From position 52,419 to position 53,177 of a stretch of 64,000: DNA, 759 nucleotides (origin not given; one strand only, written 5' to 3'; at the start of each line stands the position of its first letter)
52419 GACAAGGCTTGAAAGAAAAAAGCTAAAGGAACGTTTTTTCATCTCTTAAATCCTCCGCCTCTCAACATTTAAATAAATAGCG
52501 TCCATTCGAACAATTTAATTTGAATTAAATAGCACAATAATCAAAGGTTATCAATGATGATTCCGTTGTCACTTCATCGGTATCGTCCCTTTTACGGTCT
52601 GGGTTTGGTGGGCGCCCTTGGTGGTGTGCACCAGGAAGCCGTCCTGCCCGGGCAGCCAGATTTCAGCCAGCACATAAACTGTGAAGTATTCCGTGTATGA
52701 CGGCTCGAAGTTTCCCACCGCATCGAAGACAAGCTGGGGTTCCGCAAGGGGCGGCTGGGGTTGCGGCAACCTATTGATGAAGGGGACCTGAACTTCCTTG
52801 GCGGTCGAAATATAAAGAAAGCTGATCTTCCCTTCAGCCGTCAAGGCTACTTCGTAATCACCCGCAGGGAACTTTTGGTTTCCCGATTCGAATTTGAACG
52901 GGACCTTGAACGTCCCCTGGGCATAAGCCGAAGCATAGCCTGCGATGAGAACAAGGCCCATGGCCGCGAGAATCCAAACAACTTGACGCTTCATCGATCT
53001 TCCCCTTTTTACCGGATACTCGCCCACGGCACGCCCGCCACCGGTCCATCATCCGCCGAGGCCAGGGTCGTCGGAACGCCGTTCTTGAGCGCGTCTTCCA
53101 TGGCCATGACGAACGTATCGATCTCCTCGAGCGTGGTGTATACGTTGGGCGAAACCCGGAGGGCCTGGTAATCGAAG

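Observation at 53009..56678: Cluster of a Tat-exported class V PLP enzyme, an Asp/Glu racemase-family protein and a Tat-signal Cys-rich protein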

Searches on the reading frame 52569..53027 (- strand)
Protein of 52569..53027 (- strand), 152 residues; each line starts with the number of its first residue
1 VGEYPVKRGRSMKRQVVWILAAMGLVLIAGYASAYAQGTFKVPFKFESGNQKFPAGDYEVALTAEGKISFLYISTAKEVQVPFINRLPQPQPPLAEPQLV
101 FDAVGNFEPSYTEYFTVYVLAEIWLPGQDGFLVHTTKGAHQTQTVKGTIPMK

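Call 3: search_protein_families(library=pfam, proteins=[window:52569-53027:-], max_evalue=0.01)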
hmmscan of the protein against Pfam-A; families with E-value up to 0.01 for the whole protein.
window:52569-53027:- (152 aa): 0 families

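Call 4: search_protein_families(library=ncbifam, proteins=[window:52569-53027:-], max_evalue=0.01)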
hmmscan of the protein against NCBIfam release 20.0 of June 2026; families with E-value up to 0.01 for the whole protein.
window:52569-53027:- (152 aa): 0 families

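Call 21: find_homologous_proteins(query=window:52569-52994:-)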
Query window:52569-52994:- (141 aa): 706 proteins with E <= 0.001 among 712 candidates; the best 120 are listed.
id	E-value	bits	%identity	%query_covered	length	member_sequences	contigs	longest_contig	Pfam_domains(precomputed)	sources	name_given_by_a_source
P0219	3.8e-77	275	95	92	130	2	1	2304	-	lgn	-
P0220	2.4e-71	256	81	100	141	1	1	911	-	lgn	-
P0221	6.0e-67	242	75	100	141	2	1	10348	-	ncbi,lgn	-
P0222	2.7e-66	240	75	100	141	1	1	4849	-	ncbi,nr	ncbi:MAG: hypothetical protein MUP19_00265 [Candidatus Aminicenantes bacterium]|nr:hypothetical prot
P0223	2.5e-62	227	74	100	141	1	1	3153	-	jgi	jgi:hypothetical protein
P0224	5.3e-60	219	70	100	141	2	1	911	-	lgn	-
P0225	1.2e-57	212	68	97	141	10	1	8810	-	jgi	-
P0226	1.4e-57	212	71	96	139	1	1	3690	-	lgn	-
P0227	8.3e-57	209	69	95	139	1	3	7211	-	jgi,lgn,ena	-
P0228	4.8e-56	207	68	96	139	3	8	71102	-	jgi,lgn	jgi:hypothetical protein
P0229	8.4e-56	206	66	100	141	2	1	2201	-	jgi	-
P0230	1.4e-55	205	68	84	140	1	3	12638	-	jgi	jgi:hypothetical protein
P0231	1.7e-55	205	67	100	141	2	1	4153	-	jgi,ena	-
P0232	6.8e-55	203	67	84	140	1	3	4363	-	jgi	jgi:hypothetical protein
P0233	4.0e-54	200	68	96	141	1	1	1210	-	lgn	-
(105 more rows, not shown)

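Call 24: search_protein_families(library=pfam, alignment_id=A1, max_evalue=1)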
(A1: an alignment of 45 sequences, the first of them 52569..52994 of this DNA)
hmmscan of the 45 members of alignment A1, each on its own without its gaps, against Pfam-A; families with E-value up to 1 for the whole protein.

A. member 1, window:52569-52994:- (141 aa): 0 families

B. families by the number of members that match (of 45 scanned): 8 families
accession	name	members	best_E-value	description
PF12393.13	Dr_adhesin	1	0.012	Dr family adhesin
PF05969.16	PSII_Ycf12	1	0.015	Photosystem II complex subunit Ycf12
PF00073.26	Rhv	1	0.054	picornavirus capsid protein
PF17883.6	MBG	1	0.061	MBG domain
PF19258.4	KxYKxGKxW_sig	1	0.11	KxYKxGKxW signal peptide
PF06956.16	RtcR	1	0.13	Regulator of RNA terminal phosphate cyclase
PF13860.13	FlgD_ig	1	0.18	FlgD Ig-like domain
PF12389.13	Peptidase_M73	1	0.2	Camelysin metallo-endopeptidase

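Call 28: predict_structure(alignment_id=A1)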
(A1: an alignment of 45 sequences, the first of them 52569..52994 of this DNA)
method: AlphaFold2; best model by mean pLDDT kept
length: 141 residues; sequences in the alignment: 45
mean_pLDDT: 83.5   pTM: 0.74
mean pLDDT of the five models: 83.5, 83.3, 83.0, 81.8, 81.9
residues with pLDDT >= 90: 76; 70-90: 29; 50-70: 30; < 50: 6
segments of 3 or more residues with pLDDT < 50: 17-22
pLDDT, mean of each block of 10 residues (from residue 1): 62 52 77 94 96 86 95 92 93 72 80 92 91 90 51
secondary structure, 60 per line:
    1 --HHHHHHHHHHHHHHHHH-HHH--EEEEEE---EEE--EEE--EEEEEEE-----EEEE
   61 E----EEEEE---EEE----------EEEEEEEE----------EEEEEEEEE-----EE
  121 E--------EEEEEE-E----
elements in order: H3-19 E26-31 E35-37 E40-42 E45-51 E57-61 E66-70 E74-76 E87-94 E105-113 E119-121 E130-135
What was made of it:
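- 52569..52994 (-): Obligate partner gene: a 141-aa protein with a Sec-type signal peptide (MKR..., AYA then Q), all-beta, of an uncharacterised family. It has an invariant loop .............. and a TKGAH motif. AF2 mean pLDDT 83.5 (call 28).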

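Call 47: find_related_loci(query=A1, collection=metagenome_contigs, flank=6000)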
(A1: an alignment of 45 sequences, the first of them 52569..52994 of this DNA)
Query A1 (141 aa) in metagenome_contigs; peptide patterns used: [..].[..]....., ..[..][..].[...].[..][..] (x = any residue, [..] = any of these).
600 stretches matched a pattern (row limit reached: there are more); 437 encode a relative of the query (tblastn E <= 1e-3); the best 80 are kept; 80 distinct loci.
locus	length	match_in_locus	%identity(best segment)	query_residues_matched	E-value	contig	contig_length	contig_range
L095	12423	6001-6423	74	1-141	1e-64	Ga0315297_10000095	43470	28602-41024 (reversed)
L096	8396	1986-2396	70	1-137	1e-63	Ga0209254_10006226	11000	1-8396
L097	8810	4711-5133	67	1-141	3e-61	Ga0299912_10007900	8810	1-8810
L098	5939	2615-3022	65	1-136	2e-58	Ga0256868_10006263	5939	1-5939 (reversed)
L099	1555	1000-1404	67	1-135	4e-59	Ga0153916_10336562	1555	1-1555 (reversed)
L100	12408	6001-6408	64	1-136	5e-57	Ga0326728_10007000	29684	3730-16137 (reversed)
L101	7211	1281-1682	69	1-134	5e-57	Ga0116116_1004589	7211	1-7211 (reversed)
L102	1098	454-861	64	1-136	1e-60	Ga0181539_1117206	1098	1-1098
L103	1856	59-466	65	1-136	7e-58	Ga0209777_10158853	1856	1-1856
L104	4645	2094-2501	63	1-136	1e-56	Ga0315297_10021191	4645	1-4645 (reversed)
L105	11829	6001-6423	62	1-141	1e-56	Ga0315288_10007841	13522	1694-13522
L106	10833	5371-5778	64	1-136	1e-56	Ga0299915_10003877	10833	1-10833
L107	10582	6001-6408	63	1-136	3e-56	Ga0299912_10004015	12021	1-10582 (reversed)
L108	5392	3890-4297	68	1-136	2e-56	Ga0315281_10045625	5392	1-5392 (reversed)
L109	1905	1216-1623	63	1-136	1e-57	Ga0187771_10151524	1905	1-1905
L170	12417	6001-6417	60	1-139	3e-53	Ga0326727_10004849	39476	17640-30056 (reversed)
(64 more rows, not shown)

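Call 53: search_protein_representatives(alignment_id=A1)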
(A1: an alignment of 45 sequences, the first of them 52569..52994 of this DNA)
Query: 45 sequences, 141 profile positions. Proteins with E-value up to 0.001 (for the whole library): 1068; up to 1e-10: 172; up to 1e-30: 12. The best 150 are listed.
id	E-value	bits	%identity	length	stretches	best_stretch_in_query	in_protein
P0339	2.2e-59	215.9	-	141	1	1-141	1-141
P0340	8.2e-54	197.8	-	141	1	1-141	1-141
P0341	4.4e-44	166.3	-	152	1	18-140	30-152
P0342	1.5e-40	154.8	-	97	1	56-141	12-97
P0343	7.5e-40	152.6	-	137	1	36-141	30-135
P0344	1.2e-38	148.6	-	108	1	1-107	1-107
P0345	1.2e-34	135.7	-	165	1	6-138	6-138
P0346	1.8e-34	135.1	-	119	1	1-111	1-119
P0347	7.2e-33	130.0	-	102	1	68-141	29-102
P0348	9.3e-32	126.4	-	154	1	8-135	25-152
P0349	2.7e-31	124.9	-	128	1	1-97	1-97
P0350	7.0e-31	123.5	-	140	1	1-140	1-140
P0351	1.1e-30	122.9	-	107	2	1-70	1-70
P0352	4.7e-30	120.8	-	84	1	77-140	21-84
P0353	1.6e-28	115.9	-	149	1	52-141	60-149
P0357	9.9e-27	110.1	-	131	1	1-140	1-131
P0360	9.4e-26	106.9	-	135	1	1-141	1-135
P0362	2.0e-24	102.6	-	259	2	24-134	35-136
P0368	3.4e-21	92.1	-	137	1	1-141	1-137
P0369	8.0e-20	87.7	-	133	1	4-138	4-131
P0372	3.2e-19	85.7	-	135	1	6-135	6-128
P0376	1.3e-17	80.6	-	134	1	1-135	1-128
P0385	2.0e-16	76.7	-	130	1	1-138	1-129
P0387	4.3e-16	75.6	-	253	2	30-133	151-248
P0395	8.8e-15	71.3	-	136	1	1-137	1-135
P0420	1.7e-13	67.1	-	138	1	5-137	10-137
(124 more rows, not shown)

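Call 56: search_protein_families(library=pfam, proteins=[P0357, P0360, P0362, P0368, P0369, P0372, P0376, P0385, P0387, P0420], max_evalue=0.1)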
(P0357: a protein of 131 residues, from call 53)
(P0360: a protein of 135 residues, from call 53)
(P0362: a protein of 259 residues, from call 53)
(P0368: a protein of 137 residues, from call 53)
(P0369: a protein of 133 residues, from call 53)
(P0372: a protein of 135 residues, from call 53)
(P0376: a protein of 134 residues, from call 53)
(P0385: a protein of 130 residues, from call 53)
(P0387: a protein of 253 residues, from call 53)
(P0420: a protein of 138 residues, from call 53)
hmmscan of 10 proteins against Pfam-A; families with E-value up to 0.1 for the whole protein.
P0357 (131 aa): 0 families

P0360 (135 aa): 0 families

P0362 (259 aa): 0 families

P0368 (137 aa): 0 families

P0369 (133 aa): 0 families

P0372 (135 aa): 0 families

P0376 (134 aa): 0 families

P0385 (130 aa): 0 families

P0387 (253 aa): 0 families

P0420 (138 aa): 0 families

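Call 57: search_protein_families(library=ncbifam, proteins=[P0357, P0360, P0362, P0368, P0369, P0372, P0376, P0385, P0387, L170:6424-7122:+], max_evalue=0.1)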
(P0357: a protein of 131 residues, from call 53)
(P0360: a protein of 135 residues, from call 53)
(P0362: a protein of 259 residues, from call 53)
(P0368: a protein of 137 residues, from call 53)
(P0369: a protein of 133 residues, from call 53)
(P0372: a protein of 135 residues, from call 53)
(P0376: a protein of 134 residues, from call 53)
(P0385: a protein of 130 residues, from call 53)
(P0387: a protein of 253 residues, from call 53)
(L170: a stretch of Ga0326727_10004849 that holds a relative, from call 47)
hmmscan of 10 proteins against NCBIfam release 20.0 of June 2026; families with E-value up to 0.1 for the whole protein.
P0357 (131 aa): 0 families

P0360 (135 aa): 0 families

P0362 (259 aa): 0 families

P0368 (137 aa): 0 families

P0369 (133 aa): 0 families

P0372 (135 aa): 1 family
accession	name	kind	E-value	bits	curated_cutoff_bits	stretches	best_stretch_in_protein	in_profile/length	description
NF000707.0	PRK00038.1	equivalog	0.03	14.7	186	1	23-74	65-118/123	ribonuclease P protein component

P0376 (134 aa): 0 families

P0385 (130 aa): 0 families

P0387 (253 aa): 0 families

L170:6424-7122:+ (232 aa): 6 families
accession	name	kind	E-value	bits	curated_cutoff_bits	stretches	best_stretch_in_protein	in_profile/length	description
TIGR00035.1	asp_race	subfamily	1.2e-61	208.3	93.1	1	1-229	2-229/236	amino acid racemase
NF007569.0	PRK10200.1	equivalog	8.9e-57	192.4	417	1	1-228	1-229/230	aspartate/glutamate racemase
NF052483.1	racemase_CuyB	equivalog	1.6e-33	116.5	190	1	4-225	1-223/225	cysteate racemase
NF002035.0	PRK00865.1-3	equivalog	1.9e-08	34.2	328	1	63-204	56-192/267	glutamate racemase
TIGR00067.1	glut_race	equivalog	9.2e-08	31.8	146.65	1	62-202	50-186/251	glutamate racemase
NF002034.1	PRK00865.1-1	equivalog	0.073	12.3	408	0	80-224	66-208/260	glutamate racemase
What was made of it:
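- On E. coli YgeA equivalog (PRK10200): The operon-fused paralogue in L170 scores 192 bits (call 57).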

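Call 61: search_solved_structures(query=A1, max_evalue=5)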
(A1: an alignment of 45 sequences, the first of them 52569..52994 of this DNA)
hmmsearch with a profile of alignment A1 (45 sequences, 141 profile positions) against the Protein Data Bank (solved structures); distinct sequences matched with E-value up to 5: 1.
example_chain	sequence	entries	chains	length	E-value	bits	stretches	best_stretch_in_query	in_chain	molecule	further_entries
5yzw_A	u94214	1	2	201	0.38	14.1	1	14-58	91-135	Ifi204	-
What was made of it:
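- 52569..52994 (-): No Pfam, NCBIfam or PDB relative (calls 24, 57, 61).
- Tried and rejected: Pfam, NCBIfam and PDB sequence searches for the small protein and for ten or nine members of its broader family: nothing (calls 24, 56, 57, 61).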

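Call 73: fold_search(model_id=the predicted structure, library=pdb)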
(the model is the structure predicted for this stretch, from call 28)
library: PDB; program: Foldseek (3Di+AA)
matches with E <= 10: 397; with E <= 0.001: 0
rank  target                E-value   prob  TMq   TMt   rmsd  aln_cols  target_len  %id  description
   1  4wjl_B                5.4e-01  0.12  0.16  0.05  12.5       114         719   11  Structure of human dipeptidyl peptidase 10 (DPPY): a modulator of neuronal Kv4 channels (released 2015-03-18)
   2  4wjl_A                5.7e-01  0.12  0.16  0.05  12.5       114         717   11  Structure of human dipeptidyl peptidase 10 (DPPY): a modulator of neuronal Kv4 channels (released 2015-03-18)
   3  7r81_Y2               7.4e-01  0.10  0.16  0.16  17.3       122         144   11  Structure of the translating Neurospora crassa ribosome arrested by cycloheximide (released 2021-12-01)
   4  5tuo_D                9.5e-01  0.09  0.16  0.11  14.0       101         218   18  Crystal structure of the complex of Helicobacter pylori alpha-carbonic anhydrase with 5-amino-1,3,4-thiadiazole-2-sulf (released 2017-09-13)
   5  6d25_B                9.5e-01  0.09  0.19  0.07  12.5       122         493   10  Crystal structure of the GH51 arabinofuranosidase from Xanthomonas axonopodis pv. citri (released 2019-02-20)
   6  9lu1_S                1.0e+00  0.10  0.19  0.04  13.2       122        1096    8  protein structure of DDB1-DDA1-DET1-Ube2e2 bound to COP1 dimer (released 2026-01-28)
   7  7opi_A                1.1e+00  0.06  0.16  0.04  13.5       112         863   13  Structure of a minimal SF3B core in complex with the inactive modulator spliceostatin E (form I) (released 2021-08-04)
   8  4v4n_BN               1.1e+00  0.06  0.16  0.16  17.7       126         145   13  Structure of the Methanococcus jannaschii ribosome-SecYEBeta channel complex (released 2014-07-09)
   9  7cd9_A                1.2e+00  0.07  0.18  0.14  10.7       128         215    6  Crystal Structure of SETDB1 tudor domain in complexed with Compound 6 (released 2021-04-07)
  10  4yha_G                1.2e+00  0.06  0.14  0.10  15.6       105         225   14  Crystal structure of the complex of Helicobacter pylori alpha-Carbonic Anhydrase with methazolamide (released 2015-07-01)
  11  8t9a_B                1.2e+00  0.12  0.20  0.08  15.5       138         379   13  CryoEM structure of human DDB1-DCAF12 in complex with MAGEA3 (released 2024-04-10)
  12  8ae4_B                1.3e+00  0.09  0.23  0.22  12.9       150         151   11  Crystal structure of human legumain in complex with Clitocypin 2 (released 2022-09-28)
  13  1w1h_A                1.4e+00  0.30  0.27  0.26   7.1        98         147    9  Crystal Structure of the PDK1 Pleckstrin Homology (PH) domain (released 2004-11-19)
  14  7oar_A                1.5e+00  0.18  0.25  0.10   9.8       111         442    8  Crystal structure of helicase Pif1 from Thermus oshimai in complex with parallel G-quadruplex (released 2022-03-09)
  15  6tmf_O                1.8e+00  0.04  0.14  0.14  17.2       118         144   11  Structure of an archaeal ABCE1-bound ribosomal post-splitting complex (released 2020-02-12)
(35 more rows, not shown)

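Call 75: find_encoding_contigs(protein=P0368, flank=4000, max_places=3)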
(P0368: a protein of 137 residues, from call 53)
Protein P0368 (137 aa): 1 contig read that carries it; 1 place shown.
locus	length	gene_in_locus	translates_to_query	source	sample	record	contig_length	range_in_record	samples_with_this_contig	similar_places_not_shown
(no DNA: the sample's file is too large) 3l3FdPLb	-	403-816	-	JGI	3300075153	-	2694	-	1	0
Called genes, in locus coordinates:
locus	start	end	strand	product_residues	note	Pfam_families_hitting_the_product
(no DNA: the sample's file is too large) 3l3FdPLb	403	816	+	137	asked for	-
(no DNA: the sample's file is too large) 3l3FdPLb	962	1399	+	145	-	-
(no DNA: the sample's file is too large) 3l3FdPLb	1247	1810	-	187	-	PF00665:rve (weak)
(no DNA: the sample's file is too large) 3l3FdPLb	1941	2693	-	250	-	?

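Call 76: list_cluster_members(proteins=[P0357, P0360, P0362, P0369, P0372, P0376, P0385, P0387, P0395, P0420])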
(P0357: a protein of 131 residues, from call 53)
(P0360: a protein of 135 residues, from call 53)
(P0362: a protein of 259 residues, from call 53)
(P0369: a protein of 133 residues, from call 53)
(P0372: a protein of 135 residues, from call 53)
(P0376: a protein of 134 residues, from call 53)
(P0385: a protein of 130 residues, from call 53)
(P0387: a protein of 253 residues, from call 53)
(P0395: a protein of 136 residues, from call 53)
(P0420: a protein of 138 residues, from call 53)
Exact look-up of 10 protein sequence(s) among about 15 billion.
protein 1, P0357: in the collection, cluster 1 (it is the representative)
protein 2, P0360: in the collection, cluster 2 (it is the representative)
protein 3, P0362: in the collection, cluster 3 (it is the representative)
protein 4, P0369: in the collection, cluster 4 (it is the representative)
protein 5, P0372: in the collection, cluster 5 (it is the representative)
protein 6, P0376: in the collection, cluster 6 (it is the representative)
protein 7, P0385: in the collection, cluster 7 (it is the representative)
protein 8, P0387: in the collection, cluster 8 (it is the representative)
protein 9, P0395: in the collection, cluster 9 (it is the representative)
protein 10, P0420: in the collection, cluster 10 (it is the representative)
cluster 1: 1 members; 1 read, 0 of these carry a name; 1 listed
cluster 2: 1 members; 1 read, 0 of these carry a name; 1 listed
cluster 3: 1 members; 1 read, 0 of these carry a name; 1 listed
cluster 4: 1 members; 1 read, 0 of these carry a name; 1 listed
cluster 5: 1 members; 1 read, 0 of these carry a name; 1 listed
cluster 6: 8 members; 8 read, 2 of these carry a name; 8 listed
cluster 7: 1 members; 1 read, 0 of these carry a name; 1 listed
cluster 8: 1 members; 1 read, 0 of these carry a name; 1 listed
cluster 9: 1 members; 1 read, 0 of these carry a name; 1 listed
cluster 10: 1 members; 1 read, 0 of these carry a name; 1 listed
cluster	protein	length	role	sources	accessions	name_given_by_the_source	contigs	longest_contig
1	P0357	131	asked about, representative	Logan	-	-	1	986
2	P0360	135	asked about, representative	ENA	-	-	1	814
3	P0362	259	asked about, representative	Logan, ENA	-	-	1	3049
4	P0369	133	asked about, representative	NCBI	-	-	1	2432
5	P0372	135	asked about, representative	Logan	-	-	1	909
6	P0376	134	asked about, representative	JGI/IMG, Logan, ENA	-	-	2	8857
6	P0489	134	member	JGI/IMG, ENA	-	hypothetical protein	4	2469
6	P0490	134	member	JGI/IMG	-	hypothetical protein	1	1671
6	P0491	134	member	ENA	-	-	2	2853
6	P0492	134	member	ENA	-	-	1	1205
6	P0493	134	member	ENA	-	-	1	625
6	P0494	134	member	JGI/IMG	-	-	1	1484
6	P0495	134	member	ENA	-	-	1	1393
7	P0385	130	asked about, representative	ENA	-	-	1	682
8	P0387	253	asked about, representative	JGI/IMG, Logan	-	-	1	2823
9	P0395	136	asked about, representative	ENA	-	-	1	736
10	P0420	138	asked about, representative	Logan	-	-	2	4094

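Call 77: find_encoding_contigs(protein=P0376, flank=5000, max_places=3)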
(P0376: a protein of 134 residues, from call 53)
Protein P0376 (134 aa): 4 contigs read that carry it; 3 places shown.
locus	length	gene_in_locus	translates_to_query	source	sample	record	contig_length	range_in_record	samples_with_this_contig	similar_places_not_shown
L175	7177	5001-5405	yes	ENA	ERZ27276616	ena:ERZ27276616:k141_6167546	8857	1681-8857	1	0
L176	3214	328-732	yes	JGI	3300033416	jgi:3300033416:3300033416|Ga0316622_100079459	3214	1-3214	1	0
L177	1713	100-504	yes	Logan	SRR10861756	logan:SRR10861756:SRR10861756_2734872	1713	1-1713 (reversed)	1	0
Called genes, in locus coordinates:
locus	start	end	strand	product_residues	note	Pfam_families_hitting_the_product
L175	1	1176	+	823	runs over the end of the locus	PF08531:Bac_rhamnosid_N (weak), PF17389:Bac_rhamnosid6H, PF17390:Bac_rhamnosid_C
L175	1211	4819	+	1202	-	PF00155:Aminotran_1_2, PF14010:PEPcase_2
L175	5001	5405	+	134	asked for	-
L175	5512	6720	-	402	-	PF00089:Trypsin, PF13365:Trypsin_2, PF13180:PDZ_2, PF17820:PDZ_6 (faint)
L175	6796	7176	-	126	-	?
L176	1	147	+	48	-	?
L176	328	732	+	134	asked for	-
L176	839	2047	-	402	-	PF00089:Trypsin, PF13365:Trypsin_2, PF13180:PDZ_2, PF17820:PDZ_6 (faint)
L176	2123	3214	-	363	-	?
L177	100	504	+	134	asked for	-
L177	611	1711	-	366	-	?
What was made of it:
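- Tried and rejected: One case lies next to another PLP enzyme (calls 75-77).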
